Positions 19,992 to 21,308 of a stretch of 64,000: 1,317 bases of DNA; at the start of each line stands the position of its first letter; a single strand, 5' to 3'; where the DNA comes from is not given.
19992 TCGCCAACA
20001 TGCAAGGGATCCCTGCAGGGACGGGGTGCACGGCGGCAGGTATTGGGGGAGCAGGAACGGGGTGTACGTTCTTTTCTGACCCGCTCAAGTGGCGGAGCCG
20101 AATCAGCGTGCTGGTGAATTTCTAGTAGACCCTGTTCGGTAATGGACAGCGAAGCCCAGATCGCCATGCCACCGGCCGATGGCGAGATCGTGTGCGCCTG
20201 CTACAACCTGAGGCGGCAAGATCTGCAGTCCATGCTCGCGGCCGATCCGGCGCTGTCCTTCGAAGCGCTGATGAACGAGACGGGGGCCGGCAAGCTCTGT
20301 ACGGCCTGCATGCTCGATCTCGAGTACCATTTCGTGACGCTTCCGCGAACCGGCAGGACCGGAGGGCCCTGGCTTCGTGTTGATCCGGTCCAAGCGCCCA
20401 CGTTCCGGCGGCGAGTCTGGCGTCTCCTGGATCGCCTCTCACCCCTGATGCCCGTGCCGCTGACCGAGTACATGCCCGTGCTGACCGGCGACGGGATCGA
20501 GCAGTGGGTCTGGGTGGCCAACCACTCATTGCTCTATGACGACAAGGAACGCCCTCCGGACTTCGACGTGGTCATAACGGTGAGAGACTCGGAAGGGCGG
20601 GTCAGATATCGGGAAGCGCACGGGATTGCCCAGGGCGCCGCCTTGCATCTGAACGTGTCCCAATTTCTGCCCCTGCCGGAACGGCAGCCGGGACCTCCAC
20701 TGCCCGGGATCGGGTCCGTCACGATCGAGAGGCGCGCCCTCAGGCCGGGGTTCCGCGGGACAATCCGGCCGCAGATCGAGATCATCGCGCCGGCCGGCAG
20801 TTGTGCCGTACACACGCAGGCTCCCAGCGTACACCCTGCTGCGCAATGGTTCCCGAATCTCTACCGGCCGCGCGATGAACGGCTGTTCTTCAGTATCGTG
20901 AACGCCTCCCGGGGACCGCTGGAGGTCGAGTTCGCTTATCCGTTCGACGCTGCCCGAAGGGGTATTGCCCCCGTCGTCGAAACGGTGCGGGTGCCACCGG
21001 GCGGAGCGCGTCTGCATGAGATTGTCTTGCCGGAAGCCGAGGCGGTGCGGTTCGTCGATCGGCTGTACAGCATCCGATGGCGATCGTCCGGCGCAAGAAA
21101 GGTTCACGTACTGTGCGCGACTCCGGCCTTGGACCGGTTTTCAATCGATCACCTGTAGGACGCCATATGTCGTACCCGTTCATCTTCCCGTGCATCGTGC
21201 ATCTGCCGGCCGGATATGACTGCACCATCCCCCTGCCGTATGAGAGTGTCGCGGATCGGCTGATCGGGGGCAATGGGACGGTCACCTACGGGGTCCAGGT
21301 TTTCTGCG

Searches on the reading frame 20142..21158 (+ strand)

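Call 6: search_protein_families(library=pfam, proteins=[window:20142-21158:+])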
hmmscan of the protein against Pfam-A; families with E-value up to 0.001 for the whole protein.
window:20142-21158:+ (338 aa): 1 family
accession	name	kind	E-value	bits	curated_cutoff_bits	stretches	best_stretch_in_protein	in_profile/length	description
PF04324.20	Fer2_BFD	-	9.8e-07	29.5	26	1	16-61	1-45/50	BFD-like [2Fe-2S] binding domain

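Call 30: search_protein_families(library=pfam, proteins=[window:20142-21158:+], max_evalue=1)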
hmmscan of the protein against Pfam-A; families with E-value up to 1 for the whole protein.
window:20142-21158:+ (338 aa): 1 family
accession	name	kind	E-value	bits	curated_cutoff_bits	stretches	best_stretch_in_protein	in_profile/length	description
PF04324.20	Fer2_BFD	-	9.8e-07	29.5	26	1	16-61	1-45/50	BFD-like [2Fe-2S] binding domain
